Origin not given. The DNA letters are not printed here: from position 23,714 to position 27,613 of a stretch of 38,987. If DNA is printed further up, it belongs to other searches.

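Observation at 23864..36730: One 12.9-kb ORF encodes a 4,288-aa anchored giant protein with no recognisable family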

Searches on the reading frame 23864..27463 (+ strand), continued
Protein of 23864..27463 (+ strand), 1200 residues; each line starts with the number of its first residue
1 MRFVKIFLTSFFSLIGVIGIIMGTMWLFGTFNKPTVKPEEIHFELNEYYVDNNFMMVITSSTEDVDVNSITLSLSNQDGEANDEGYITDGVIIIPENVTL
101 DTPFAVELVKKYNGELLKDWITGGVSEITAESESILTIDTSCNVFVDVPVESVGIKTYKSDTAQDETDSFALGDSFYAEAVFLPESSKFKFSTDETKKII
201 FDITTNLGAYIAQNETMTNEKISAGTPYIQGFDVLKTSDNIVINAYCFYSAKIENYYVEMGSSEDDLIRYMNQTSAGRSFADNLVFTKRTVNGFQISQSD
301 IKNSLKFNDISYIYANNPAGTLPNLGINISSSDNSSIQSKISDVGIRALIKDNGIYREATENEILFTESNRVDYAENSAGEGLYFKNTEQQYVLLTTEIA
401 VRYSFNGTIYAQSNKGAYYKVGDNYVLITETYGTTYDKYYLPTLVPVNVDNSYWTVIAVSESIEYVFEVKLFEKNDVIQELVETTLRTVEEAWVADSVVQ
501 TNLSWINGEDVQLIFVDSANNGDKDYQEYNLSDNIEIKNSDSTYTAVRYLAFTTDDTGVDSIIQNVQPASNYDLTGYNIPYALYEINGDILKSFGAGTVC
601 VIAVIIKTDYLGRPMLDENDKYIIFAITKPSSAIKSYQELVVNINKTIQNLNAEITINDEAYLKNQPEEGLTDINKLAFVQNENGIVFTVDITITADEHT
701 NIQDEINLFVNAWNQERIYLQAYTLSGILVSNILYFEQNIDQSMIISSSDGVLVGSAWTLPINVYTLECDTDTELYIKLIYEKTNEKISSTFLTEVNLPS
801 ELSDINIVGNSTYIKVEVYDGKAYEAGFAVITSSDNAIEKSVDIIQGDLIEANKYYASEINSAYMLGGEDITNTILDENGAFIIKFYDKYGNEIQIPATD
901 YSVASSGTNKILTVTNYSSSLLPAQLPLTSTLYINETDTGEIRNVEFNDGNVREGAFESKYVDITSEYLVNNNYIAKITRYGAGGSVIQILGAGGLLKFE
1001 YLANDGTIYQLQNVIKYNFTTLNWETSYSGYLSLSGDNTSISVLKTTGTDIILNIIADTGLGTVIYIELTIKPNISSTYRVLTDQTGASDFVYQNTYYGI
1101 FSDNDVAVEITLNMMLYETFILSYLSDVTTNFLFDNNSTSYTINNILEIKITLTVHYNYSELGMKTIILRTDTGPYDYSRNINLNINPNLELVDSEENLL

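Call 97: search_protein_families(library=pfam, proteins=[L006:18827-19519:+, L011:254-2317:-, L007:3-1097:-, L001:4435-6975:-], max_evalue=0.01)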
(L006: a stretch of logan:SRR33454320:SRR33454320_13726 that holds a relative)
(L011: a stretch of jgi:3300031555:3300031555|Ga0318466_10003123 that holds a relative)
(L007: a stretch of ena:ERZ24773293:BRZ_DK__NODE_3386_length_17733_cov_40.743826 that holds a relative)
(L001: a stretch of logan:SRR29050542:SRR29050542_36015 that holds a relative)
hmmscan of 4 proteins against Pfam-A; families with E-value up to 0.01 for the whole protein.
L006:18827-19519:+ (231 aa): 2 families
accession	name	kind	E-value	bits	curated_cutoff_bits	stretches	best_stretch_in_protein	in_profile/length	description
PF13091.12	PLDc_2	-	3.1e-09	37.2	27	1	135-231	2-89/132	PLD-like domain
PF13396.11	PLDc_N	-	1.4e-07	31.8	23.3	1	17-58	2-41/42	Phospholipase_D-nuclease N-terminal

L011:254-2317:- (687 aa): 0 families

L007:3-1097:- (365 aa): 0 families

L001:4435-6975:- (846 aa): 0 families

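Call 101: find_encoding_contigs(protein=P0156, flank=10000, max_places=2)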
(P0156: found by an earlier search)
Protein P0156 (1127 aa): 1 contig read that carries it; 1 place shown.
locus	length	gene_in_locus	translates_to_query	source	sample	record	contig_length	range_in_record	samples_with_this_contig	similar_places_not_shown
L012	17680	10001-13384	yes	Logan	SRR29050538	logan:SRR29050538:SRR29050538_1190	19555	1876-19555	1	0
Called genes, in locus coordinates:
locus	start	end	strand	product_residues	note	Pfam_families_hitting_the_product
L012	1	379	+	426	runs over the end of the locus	PF06689:zf-C4_ClpX, PF01078:Mg_chelatase (faint), PF00004:AAA, PF07724:AAA_2, PF07728:AAA_5 (faint), PF10431:ClpB_D2-small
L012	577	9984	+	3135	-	-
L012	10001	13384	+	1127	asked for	-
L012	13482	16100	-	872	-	PF00690:Cation_ATPase_N, PF00122:E1-E2_ATPase, PF00702:Hydrolase, PF13246:Cation_ATPase, PF00689:Cation_ATPase_C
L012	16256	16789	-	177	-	PF00149:Metallophos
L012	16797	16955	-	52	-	-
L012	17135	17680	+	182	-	?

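Call 102: find_encoding_contigs(protein=P0162, flank=10000, max_places=2)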
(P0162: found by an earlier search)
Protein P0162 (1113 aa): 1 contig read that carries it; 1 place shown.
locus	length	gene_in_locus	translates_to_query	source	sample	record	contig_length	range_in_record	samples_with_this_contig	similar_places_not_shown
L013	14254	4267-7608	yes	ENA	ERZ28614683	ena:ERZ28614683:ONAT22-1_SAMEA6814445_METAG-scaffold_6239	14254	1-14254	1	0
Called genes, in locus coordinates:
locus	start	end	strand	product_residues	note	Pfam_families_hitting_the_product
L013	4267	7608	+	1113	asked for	-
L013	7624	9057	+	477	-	PF13396:PLDc_N (weak), PF13091:PLDc_2, PF00614:PLDc, PF13091:PLDc_2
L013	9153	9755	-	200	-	PF01613:Flavin_Reduct, PF21349:RUBY_RBDX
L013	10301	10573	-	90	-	-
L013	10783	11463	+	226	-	PF01694:Rhomboid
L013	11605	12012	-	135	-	PF02082:Rrf2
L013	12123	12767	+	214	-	PF04402:SIMPL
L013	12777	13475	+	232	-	PF00702:Hydrolase, PF13344:Hydrolase_6 (faint), PF13419:HAD_2, PF13242:Hydrolase_like (weak)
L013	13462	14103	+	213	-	PF01791:DeoC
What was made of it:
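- Tried and rejected: The 1,127- and 1,113-aa fragments P0156 and P0162 are C-terminal pieces, and the break points differ: about aa 835, 1075 and 3135 (calls 101, 102).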
